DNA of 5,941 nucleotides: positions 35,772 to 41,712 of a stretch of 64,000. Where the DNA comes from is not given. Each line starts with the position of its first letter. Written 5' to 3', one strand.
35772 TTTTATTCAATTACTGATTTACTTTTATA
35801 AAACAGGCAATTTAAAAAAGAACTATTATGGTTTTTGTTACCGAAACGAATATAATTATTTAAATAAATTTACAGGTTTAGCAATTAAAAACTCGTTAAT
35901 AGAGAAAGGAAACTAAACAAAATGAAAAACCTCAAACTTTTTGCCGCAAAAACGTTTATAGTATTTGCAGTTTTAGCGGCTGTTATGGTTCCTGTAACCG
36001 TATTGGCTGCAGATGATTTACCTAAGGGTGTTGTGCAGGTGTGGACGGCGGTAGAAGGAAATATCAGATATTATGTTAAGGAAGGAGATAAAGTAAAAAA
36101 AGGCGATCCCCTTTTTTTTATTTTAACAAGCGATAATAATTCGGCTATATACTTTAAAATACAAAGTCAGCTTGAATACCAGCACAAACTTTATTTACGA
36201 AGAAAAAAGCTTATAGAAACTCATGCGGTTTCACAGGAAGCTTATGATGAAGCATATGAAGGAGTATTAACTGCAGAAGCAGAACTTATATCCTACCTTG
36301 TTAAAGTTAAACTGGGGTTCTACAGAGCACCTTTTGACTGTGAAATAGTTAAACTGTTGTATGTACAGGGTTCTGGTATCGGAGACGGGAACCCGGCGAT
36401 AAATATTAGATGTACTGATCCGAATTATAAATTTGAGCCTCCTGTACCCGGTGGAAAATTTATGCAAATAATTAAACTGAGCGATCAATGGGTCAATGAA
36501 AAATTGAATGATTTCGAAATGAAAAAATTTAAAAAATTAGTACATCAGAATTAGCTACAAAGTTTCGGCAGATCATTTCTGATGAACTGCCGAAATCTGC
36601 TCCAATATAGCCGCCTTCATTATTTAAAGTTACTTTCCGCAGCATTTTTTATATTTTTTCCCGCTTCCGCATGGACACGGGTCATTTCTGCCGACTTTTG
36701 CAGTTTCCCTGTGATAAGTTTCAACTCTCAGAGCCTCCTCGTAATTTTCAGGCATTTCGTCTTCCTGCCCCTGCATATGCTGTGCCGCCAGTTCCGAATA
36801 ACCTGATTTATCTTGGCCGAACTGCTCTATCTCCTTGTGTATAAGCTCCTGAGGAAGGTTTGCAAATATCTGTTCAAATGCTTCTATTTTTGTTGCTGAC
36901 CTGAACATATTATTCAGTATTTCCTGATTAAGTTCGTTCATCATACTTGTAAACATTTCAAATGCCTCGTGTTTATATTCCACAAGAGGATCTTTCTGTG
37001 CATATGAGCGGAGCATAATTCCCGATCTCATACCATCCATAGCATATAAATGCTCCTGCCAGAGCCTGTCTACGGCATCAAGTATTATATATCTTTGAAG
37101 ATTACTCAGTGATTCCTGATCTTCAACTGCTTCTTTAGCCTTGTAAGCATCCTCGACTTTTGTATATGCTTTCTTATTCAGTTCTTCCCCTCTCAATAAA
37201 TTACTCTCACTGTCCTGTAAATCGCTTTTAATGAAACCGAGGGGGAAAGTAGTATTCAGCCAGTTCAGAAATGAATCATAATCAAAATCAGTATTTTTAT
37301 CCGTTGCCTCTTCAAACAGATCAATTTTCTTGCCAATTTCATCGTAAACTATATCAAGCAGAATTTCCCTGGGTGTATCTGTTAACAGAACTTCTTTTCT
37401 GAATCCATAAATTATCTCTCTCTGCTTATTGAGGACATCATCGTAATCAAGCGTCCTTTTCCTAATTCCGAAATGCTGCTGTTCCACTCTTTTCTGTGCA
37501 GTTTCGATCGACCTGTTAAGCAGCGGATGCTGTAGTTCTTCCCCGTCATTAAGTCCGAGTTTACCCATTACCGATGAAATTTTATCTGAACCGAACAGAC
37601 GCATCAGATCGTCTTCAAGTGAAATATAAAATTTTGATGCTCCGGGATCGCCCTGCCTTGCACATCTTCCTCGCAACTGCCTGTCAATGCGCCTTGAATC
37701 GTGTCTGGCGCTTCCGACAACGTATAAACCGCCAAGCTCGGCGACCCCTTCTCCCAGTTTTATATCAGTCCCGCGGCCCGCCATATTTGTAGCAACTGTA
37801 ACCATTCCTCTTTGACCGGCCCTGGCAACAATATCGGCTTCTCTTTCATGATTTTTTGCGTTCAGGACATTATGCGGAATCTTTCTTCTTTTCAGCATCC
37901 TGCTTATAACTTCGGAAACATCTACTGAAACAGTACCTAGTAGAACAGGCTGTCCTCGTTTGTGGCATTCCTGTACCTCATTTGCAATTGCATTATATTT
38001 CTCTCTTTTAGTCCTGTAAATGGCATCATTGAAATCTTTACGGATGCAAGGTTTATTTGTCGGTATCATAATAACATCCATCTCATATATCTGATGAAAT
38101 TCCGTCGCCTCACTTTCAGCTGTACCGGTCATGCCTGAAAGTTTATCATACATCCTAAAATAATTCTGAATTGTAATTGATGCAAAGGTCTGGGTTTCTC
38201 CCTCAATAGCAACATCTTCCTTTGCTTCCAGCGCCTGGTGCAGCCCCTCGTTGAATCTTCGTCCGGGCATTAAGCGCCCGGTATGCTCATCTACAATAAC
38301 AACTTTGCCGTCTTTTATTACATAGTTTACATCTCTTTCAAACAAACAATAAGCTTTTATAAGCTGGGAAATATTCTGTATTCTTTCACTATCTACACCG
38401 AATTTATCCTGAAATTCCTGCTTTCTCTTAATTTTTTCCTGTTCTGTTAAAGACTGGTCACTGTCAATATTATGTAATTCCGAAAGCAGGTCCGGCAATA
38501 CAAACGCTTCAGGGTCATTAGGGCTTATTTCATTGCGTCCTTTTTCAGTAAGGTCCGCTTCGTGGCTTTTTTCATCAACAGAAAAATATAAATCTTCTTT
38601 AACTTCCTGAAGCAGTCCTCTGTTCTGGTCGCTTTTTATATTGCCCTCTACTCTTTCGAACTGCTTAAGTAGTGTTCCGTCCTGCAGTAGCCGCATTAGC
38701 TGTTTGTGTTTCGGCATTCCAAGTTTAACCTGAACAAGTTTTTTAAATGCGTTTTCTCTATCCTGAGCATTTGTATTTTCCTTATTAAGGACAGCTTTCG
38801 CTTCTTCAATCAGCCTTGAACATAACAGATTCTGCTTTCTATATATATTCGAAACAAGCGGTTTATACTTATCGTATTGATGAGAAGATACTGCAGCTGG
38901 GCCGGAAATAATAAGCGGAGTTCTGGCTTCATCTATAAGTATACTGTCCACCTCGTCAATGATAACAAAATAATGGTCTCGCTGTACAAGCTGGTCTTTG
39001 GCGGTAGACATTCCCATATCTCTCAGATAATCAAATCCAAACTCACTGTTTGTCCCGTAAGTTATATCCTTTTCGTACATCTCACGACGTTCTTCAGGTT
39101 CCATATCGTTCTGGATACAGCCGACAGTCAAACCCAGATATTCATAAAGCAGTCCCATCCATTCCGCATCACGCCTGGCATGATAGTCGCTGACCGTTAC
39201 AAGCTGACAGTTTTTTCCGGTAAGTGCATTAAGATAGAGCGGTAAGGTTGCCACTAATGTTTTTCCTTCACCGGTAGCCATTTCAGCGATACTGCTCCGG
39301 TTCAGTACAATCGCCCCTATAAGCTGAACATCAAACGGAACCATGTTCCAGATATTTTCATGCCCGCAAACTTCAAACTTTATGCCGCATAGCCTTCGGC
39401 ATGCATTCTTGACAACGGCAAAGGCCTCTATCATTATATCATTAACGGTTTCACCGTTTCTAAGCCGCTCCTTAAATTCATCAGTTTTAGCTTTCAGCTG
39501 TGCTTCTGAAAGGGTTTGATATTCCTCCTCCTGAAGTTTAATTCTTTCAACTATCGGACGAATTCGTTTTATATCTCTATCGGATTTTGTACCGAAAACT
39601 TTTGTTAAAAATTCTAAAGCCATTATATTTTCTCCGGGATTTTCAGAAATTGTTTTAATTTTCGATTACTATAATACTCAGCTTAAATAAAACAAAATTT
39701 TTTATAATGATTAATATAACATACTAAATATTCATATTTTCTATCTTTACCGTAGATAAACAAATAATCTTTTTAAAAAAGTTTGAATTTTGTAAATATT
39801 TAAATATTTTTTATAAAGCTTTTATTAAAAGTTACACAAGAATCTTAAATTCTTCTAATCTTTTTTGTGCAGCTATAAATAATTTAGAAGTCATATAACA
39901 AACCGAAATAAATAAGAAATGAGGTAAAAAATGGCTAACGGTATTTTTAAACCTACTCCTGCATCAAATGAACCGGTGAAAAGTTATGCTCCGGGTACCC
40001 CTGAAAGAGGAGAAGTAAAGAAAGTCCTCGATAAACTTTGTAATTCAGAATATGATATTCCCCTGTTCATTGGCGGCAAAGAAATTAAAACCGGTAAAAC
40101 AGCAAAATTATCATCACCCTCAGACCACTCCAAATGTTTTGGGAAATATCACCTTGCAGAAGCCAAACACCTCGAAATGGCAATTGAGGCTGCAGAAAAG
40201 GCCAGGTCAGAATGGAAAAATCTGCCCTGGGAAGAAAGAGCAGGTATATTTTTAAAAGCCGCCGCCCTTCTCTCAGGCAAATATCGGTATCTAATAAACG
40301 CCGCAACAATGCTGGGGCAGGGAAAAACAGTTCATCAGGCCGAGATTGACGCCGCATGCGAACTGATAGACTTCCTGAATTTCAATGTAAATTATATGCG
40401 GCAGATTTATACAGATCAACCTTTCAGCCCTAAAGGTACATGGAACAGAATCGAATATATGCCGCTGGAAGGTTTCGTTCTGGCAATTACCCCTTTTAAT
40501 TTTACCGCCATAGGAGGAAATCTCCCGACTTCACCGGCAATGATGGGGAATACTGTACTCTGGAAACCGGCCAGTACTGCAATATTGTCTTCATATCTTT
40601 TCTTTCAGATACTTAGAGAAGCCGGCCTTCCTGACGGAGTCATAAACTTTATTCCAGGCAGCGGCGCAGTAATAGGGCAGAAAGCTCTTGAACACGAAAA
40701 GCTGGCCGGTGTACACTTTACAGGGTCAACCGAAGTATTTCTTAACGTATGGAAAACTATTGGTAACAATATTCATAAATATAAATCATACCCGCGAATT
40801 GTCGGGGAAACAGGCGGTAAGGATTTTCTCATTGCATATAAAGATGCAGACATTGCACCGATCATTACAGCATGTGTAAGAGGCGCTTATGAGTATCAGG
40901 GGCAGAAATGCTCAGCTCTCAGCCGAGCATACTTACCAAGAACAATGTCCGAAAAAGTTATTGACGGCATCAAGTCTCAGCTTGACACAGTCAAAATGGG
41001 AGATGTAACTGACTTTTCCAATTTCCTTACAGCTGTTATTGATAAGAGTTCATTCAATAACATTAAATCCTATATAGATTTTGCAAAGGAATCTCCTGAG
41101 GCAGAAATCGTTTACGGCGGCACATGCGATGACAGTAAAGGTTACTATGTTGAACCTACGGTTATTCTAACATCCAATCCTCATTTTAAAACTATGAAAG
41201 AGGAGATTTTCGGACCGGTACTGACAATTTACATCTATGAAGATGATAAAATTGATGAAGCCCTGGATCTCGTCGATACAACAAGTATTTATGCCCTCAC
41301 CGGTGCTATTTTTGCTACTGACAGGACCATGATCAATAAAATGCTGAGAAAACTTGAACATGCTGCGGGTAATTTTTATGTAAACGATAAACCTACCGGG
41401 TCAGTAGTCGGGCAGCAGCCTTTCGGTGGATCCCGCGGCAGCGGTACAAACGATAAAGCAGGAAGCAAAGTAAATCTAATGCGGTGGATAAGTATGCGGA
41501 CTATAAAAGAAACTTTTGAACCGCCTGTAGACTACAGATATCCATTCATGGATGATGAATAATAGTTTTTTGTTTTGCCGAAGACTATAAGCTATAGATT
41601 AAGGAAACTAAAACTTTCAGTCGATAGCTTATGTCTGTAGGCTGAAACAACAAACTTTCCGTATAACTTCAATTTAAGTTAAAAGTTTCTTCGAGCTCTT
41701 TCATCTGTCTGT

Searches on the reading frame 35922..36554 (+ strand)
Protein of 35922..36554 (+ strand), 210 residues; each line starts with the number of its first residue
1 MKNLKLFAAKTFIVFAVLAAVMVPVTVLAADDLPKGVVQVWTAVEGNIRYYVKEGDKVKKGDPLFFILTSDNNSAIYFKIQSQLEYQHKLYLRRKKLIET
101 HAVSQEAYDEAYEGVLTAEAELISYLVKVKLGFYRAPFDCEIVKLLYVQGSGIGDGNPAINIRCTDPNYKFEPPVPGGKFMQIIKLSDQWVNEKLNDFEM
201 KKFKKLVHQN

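Call 26: search_protein_families(library=pfam, proteins=[window:35922-36554:+])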
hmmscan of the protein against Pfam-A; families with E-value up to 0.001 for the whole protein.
window:35922-36554:+ (210 aa): 1 family
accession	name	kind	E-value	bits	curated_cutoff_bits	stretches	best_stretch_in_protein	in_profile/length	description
PF13533.13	Biotin_lipoyl_2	-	6.1e-05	23.2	29.8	1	51-67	15-31/32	Biotin-lipoyl like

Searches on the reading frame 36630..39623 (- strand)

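Call 26: search_protein_families(library=pfam, proteins=[window:36630-39623:-])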
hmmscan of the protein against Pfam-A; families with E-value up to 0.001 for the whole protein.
window:36630-39623:- (997 aa): 7 families
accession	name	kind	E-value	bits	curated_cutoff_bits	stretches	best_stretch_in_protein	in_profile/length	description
PF07517.20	SecA_DEAD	-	1.1e-118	396.2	24.6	1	7-509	2-289/290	SecA DEAD-like domain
PF21090.3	P-loop_SecA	-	6.3e-79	264.8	27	2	525-625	1-101/205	SecA P-loop domain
PF07516.18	SecA_SW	-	1.2e-57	195.6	26.7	1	697-908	2-198/200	SecA Wing and Scaffold domain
PF01043.26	SecA_PP_bind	-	3.4e-26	92.4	23.5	1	337-466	12-110/110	SecA preprotein cross-linking domain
PF02810.21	SEC-C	-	7.4e-10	38.9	20.4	1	979-997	1-19/19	SEC-C motif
PF00270.35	DEAD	-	2.7e-06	27.6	26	1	101-230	7-131/167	DEAD/DEAH box helicase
PF00271.37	Helicase_C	-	0.00025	21.7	23.5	0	542-658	2-110/110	Helicase conserved C-terminal domain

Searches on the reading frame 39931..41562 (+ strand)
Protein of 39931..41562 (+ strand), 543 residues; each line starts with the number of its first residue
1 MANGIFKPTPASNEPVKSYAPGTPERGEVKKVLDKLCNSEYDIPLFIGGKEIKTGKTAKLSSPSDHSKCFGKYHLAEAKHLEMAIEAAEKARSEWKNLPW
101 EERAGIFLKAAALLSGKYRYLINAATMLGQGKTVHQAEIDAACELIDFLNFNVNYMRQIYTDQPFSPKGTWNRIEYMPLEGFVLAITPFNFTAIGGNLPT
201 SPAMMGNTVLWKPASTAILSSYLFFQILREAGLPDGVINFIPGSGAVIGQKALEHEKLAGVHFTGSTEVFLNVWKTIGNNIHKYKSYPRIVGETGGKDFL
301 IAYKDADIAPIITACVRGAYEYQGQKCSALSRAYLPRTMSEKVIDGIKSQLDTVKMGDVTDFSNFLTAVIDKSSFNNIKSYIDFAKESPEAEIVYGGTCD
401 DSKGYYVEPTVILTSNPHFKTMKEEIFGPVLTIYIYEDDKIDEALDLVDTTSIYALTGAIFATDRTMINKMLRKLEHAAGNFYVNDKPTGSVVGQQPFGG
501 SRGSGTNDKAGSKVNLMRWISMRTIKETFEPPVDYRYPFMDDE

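Call 59: search_protein_families(library=pfam, proteins=[window:39931-41562:+], max_evalue=0.001)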
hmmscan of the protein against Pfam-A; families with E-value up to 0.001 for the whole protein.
window:39931-41562:+ (543 aa): 1 family
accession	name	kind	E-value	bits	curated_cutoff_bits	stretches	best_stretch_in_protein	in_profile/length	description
PF00171.27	Aldedh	-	1.1e-103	347.7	23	1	56-524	7-460/461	Aldehyde dehydrogenase family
